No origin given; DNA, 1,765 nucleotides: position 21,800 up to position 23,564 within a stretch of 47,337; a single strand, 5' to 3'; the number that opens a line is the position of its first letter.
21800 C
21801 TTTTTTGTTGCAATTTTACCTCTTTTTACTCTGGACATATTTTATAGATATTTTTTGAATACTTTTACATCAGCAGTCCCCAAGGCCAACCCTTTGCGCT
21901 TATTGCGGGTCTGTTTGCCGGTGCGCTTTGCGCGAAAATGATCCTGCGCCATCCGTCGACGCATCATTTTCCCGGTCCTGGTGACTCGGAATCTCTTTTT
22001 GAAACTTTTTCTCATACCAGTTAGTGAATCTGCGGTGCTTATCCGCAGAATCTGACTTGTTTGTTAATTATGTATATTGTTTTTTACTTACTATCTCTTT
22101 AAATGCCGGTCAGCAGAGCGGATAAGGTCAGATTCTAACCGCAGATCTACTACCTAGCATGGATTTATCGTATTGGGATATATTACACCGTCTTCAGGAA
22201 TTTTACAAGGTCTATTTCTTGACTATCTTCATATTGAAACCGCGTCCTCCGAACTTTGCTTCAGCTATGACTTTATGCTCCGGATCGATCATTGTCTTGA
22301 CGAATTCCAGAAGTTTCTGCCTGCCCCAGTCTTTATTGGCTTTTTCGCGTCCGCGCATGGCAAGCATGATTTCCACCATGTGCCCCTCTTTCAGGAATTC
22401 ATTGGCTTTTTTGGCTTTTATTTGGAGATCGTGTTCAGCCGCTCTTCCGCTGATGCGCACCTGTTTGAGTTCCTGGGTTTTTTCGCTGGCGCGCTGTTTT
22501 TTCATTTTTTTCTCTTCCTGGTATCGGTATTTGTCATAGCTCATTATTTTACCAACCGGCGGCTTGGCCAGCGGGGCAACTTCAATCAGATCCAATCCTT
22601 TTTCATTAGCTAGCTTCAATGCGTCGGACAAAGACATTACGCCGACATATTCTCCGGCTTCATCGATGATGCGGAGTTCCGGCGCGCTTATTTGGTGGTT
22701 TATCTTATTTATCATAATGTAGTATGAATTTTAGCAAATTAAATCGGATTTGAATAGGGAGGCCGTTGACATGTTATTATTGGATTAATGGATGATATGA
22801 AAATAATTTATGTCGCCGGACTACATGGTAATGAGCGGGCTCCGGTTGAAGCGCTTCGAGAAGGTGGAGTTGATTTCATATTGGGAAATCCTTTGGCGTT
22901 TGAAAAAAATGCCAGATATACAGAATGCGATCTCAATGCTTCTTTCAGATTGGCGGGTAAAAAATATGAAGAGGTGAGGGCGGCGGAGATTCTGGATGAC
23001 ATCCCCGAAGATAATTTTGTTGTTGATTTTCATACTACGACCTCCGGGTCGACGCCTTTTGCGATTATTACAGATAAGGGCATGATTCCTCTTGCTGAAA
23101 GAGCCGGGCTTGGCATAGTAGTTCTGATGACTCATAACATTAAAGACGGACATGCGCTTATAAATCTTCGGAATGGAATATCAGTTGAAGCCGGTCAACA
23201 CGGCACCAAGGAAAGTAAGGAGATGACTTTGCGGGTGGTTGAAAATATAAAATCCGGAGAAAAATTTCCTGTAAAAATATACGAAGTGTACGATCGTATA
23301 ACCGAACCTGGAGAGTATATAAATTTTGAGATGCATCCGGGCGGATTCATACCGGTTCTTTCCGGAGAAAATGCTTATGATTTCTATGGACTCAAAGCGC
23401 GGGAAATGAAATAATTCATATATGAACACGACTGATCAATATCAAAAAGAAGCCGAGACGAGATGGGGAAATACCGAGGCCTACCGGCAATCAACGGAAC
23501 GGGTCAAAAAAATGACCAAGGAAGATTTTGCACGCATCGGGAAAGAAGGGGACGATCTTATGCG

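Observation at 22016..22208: The rpmI-rplT copy of the leader shows compensatory changes relative to the ileS copy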

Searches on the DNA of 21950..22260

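Call 13: search_rna_families(source=window, start=21950, end=22260, threshold=evalue, max_evalue=10, show_alignments=3)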
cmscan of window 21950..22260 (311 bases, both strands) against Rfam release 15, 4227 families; matches with E-value up to 10: 2.
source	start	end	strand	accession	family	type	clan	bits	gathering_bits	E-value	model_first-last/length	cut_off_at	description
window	22001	22099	-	RF02065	STnc340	Gene; sRNA;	-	15.5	80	9.8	1-130/130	no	Enterobacterial sRNA STnc340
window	22019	22097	+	RF01423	snoR117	Gene; snRNA; snoRNA; CD-box;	-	14.6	42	2.2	1-80/80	no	small nucleolar RNA snoR117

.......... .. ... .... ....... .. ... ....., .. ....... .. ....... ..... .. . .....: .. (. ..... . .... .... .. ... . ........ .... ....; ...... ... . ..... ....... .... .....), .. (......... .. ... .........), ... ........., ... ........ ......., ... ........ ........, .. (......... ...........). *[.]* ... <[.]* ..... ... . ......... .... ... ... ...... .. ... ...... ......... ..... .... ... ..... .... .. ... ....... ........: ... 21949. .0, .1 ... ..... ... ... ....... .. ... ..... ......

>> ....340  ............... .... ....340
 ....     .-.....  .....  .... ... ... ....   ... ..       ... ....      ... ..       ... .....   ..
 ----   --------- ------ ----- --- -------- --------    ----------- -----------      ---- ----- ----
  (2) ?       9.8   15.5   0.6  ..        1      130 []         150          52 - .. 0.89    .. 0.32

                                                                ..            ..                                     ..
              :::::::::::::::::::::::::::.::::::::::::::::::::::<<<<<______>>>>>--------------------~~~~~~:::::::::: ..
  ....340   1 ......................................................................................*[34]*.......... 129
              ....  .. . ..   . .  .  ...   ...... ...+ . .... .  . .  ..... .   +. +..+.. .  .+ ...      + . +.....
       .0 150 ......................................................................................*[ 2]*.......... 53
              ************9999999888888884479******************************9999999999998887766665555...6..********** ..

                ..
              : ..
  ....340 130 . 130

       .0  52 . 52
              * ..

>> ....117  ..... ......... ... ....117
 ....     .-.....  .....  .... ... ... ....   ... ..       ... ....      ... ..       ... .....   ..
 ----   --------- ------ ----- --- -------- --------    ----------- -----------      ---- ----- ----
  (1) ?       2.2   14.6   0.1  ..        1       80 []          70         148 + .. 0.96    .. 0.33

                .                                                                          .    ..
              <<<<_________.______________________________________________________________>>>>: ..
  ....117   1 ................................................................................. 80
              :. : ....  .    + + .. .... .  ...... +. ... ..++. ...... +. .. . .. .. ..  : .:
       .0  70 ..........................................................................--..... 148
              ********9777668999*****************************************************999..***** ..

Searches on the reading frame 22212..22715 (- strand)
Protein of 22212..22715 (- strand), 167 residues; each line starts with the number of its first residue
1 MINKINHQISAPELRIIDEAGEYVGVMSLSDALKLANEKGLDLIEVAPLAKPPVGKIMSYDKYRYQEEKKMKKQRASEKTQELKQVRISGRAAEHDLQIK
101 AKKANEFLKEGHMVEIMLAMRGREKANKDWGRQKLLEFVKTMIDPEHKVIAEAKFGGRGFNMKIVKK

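Call 18: find_homologous_proteins(query=window:22212-22715:-, max_evalue=1e-20)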
Query window:22212-22715:- (167 aa): 1063 proteins with E <= 1e-20 among 1179 candidates; the best 120 are listed.
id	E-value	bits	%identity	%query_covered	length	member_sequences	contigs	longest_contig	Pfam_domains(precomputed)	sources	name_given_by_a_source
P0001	9.1e-101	352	100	100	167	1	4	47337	PF00707.28,PF05198.22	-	-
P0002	3.8e-97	341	96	100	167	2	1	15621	PF00707.28,PF05198.22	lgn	-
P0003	2.5e-96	338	95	99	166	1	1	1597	PF00707.28,PF05198.22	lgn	-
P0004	1.2e-93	329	93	99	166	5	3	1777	PF00707.28,PF05198.22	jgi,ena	-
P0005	6.7e-91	320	92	99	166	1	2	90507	PF00707.28,PF05198.22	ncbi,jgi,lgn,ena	-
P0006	1.0e-89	316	87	99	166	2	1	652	PF00707.28,PF05198.22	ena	-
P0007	2.7e-83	296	82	99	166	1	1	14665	PF00707.28,PF05198.22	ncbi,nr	ncbi:MAG: translation initiation factor IF-3 [Patescibacteria group bacterium]|nr:translation initia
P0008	1.8e-79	283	82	98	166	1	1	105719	PF00707.28,PF05198.22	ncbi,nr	ncbi:translation initiation factor IF-3 [Patescibacteria group bacterium]|nr:translation initiation 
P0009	1.8e-78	280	80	98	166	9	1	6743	PF00707.28,PF05198.22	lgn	-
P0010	1.1e-75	271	76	98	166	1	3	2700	PF00707.28,PF05198.22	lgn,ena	-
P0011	1.1e-70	255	71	98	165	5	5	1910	PF00707.28,PF05198.22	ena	-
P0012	1.6e-70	254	74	98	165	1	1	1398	PF00707.28,PF05198.22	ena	-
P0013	2.5e-70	253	70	99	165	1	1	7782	PF00707.28,PF05198.22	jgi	jgi:translation initiation factor IF-3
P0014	6.2e-70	252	73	98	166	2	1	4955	PF00707.28,PF05198.22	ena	-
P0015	7.1e-70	252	71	98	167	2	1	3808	PF00707.28,PF05198.22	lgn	-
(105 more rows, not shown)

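Call 19: find_encoding_contigs(protein=P0005, flank=10000, max_places=1)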
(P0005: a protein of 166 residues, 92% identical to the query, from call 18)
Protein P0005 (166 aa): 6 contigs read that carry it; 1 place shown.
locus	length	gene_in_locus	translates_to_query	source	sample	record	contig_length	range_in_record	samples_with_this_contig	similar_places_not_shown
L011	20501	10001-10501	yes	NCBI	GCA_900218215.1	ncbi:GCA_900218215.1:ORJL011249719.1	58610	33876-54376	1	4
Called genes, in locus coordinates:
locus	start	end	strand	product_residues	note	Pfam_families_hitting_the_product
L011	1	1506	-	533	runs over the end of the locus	PF00239:Resolvase, PF07508:Recombinase, PF13408:Zn_ribbon_recom (weak)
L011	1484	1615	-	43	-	-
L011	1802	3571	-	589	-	PF09250:Prim-Pol, PF13481:AAA_25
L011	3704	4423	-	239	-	-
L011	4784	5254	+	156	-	-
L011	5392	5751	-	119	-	-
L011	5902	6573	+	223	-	PF09195:Endonuc-BglII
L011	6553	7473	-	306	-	PF01555:N6_N4_Mtase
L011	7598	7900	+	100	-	PF13560:HTH_31, PF01381:HTH_3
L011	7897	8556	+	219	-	PF06114:Peptidase_M78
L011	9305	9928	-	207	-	PF24827:AstE_AspA_cat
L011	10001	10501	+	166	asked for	PF05198:IF3_N, PF00707:IF3_C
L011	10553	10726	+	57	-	PF01632:Ribosomal_L35p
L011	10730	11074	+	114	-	PF00453:Ribosomal_L20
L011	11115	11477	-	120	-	-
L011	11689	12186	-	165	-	PF00293:NUDIX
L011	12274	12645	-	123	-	PF09722:Xre_MbcA_ParS_C (weak)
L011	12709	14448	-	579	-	PF14716:HHH_8, PF14520:HHH_5 (faint), PF14791:DNA_pol_B_thumb, PF02811:PHP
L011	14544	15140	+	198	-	-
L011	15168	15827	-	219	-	PF07690:MFS_1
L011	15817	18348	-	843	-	PF00158:Sigma54_activat (faint), PF05673:DUF815 (faint), PF05729:NACHT (faint), PF17871:AAA_lid_9 (weak), PF00004:AAA, PF07724:AAA_2, PF07728:AAA_5, PF10431:ClpB_D2-small, +3 more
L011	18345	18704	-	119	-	-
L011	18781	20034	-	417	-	PF27218:MJ0043_C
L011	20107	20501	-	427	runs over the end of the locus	-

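Call 20: find_encoding_contigs(protein=P0008, flank=10000, max_places=1)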
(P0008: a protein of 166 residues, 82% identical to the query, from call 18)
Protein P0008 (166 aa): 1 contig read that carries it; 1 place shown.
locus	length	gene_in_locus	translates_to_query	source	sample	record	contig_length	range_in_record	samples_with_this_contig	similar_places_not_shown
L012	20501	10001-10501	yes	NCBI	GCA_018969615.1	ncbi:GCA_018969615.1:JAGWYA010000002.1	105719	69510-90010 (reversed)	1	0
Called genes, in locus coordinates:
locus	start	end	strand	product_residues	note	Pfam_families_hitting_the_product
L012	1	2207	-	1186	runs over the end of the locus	PF00133:tRNA-synt_1, PF00300:His_Phos_1, PF00133:tRNA-synt_1, PF01921:tRNA-synt_1f (weak), PF09334:tRNA-synt_1g (weak), PF08264:Anticodon_1, PF19302:DUF5915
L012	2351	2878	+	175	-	-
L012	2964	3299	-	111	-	-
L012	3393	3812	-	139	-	-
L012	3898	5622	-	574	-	PF03485:Arg_tRNA_synt_N, PF00750:tRNA-synt_1d, PF05746:DALR_1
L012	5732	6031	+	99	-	-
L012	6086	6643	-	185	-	PF24585:YunG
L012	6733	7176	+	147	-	PF01668:SmpB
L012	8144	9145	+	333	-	-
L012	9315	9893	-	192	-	-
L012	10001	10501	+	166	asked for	PF05198:IF3_N, PF00707:IF3_C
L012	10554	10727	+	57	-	PF01632:Ribosomal_L35p (weak)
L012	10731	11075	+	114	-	PF00453:Ribosomal_L20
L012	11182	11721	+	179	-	-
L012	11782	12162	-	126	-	-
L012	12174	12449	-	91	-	PF01035:DNA_binding_1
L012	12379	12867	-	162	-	PF00293:NUDIX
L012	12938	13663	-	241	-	PF00929:RNase_T, PF20600:ExoX-like_C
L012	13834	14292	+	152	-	-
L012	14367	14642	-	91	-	PF01844:HNH, PF14279:HNH_5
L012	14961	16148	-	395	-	PF05496:RuvB_N, PF13173:AAA_14 (weak), PF13191:AAA_16 (weak), PF20720:nSTAND3 (weak), PF00004:AAA, PF07728:AAA_5, PF16193:AAA_assoc_2, PF12002:MgsA_C, +1 more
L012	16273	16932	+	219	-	PF00717:Peptidase_S24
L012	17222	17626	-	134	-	PF03852:Vsr, PF18741:MTES_1575 (faint)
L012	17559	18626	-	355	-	PF00145:DNA_methylase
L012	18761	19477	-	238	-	PF09521:RE_NgoPII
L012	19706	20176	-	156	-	-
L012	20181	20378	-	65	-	-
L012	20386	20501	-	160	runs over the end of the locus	-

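Call 21: find_encoding_contigs(protein=P0007, flank=10000, max_places=1)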
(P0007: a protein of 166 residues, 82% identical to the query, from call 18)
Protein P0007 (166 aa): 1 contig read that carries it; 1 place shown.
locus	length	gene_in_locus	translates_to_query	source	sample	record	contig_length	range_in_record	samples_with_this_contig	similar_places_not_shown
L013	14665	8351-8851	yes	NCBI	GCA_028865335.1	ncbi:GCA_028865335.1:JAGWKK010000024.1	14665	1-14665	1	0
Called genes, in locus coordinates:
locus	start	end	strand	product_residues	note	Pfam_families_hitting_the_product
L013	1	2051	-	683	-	PF00133:tRNA-synt_1, PF09334:tRNA-synt_1g (faint), PF00300:His_Phos_1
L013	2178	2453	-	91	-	-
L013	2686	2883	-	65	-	-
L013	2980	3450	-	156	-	-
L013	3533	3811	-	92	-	-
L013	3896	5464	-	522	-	PF03485:Arg_tRNA_synt_N, PF00750:tRNA-synt_1d, PF05746:DALR_1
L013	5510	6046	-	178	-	PF24585:YunG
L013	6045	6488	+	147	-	PF01668:SmpB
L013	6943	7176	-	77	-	-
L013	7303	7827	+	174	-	-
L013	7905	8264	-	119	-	-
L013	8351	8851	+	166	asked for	PF05198:IF3_N, PF00707:IF3_C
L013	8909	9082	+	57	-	PF01632:Ribosomal_L35p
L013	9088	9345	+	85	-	-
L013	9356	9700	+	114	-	PF00453:Ribosomal_L20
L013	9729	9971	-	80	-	-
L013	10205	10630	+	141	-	-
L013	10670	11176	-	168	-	PF00293:NUDIX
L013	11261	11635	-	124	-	-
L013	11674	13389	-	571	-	PF14716:HHH_8, PF14520:HHH_5 (weak), PF14791:DNA_pol_B_thumb, PF02811:PHP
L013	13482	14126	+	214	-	-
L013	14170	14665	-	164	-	PF07690:MFS_1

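Call 34: find_encoding_contigs(protein=P0002, flank=10000, max_places=2)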
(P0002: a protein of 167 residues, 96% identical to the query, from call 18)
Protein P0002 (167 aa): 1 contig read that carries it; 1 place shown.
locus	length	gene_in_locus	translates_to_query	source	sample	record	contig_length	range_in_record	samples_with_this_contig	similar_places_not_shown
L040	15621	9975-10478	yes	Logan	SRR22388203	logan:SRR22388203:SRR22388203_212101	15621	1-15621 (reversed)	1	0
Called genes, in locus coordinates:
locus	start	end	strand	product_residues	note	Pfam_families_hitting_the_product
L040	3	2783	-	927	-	?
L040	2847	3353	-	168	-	-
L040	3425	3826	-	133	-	-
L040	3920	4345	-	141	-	-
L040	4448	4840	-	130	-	-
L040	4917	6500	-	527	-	PF03485:Arg_tRNA_synt_N, PF00750:tRNA-synt_1d, PF05746:DALR_1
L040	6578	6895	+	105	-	-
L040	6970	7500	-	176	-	PF24585:YunG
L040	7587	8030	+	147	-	PF01668:SmpB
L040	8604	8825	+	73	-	-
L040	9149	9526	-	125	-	PF07739:TipAS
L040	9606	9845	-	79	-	-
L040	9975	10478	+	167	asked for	PF05198:IF3_N, PF00707:IF3_C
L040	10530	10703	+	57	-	PF01632:Ribosomal_L35p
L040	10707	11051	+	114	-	PF00453:Ribosomal_L20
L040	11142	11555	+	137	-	-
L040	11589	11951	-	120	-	-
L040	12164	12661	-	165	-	PF00293:NUDIX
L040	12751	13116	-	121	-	-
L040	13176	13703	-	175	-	PF13302:Acetyltransf_3, PF13420:Acetyltransf_4, PF00583:Acetyltransf_1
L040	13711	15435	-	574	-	PF14716:HHH_8, PF14520:HHH_5 (faint), PF14791:DNA_pol_B_thumb, PF02811:PHP (weak)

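Call 41: find_encoding_contigs(protein=P0001, flank=10000, max_places=10)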
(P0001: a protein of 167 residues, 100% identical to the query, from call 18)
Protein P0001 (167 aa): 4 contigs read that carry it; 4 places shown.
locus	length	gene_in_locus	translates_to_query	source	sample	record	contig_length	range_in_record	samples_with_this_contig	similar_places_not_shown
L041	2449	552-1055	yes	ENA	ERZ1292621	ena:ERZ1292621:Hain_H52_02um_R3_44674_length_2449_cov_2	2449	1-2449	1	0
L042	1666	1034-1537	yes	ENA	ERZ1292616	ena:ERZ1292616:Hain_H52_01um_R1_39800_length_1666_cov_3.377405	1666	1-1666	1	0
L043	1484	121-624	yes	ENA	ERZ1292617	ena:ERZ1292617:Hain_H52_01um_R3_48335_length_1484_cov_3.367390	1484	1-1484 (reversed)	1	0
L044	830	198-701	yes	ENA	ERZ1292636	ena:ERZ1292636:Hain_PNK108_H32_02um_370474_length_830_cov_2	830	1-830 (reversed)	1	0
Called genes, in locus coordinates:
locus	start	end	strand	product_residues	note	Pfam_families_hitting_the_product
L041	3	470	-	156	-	?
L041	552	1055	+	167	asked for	PF05198:IF3_N, PF00707:IF3_C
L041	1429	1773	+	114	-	PF00453:Ribosomal_L20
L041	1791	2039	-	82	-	-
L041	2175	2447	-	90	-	?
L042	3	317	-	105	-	?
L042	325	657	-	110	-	-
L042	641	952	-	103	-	-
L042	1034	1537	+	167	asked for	PF05198:IF3_N, PF00707:IF3_C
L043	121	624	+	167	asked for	PF05198:IF3_N, PF00707:IF3_C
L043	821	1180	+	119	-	-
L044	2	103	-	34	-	?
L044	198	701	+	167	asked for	PF05198:IF3_N, PF00707:IF3_C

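Call 72: find_encoding_contigs(protein=P0003, flank=2000, max_places=2)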
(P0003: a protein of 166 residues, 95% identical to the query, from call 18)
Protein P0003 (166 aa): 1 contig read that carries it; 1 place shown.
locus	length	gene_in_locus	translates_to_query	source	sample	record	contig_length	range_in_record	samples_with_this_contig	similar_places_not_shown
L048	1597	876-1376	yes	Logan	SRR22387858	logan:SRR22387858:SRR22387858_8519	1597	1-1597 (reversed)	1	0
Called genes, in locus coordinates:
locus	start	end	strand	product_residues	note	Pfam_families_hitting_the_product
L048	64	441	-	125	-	PF07739:TipAS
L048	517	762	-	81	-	-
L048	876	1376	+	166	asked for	PF05198:IF3_N, PF00707:IF3_C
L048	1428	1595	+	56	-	?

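Call 91: search_protein_families(library=pfam, proteins=[L043:821-1180:+], max_evalue=0.0001)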
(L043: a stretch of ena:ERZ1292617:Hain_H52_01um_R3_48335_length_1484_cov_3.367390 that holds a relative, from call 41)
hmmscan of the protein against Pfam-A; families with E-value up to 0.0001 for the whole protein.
L043:821-1180:+ (119 aa): 0 families

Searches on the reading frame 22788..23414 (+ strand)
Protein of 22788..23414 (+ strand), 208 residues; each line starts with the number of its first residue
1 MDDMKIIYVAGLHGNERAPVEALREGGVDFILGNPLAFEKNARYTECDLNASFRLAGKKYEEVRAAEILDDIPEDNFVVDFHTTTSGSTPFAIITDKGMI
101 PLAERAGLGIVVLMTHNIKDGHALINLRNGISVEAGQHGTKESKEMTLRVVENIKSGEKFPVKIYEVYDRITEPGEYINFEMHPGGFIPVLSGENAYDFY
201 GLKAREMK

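Call 91: search_protein_families(library=pfam, proteins=[window:22788-23414:+], max_evalue=0.0001)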
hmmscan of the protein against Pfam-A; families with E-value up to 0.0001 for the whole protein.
window:22788-23414:+ (208 aa): 1 family
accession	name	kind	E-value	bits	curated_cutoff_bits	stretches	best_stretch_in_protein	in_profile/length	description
PF24827.1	AstE_AspA_cat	-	1.9e-15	57.3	25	1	30-144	41-176/192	Succinylglutamate desuccinylase/Aspartoacylase catalytic domain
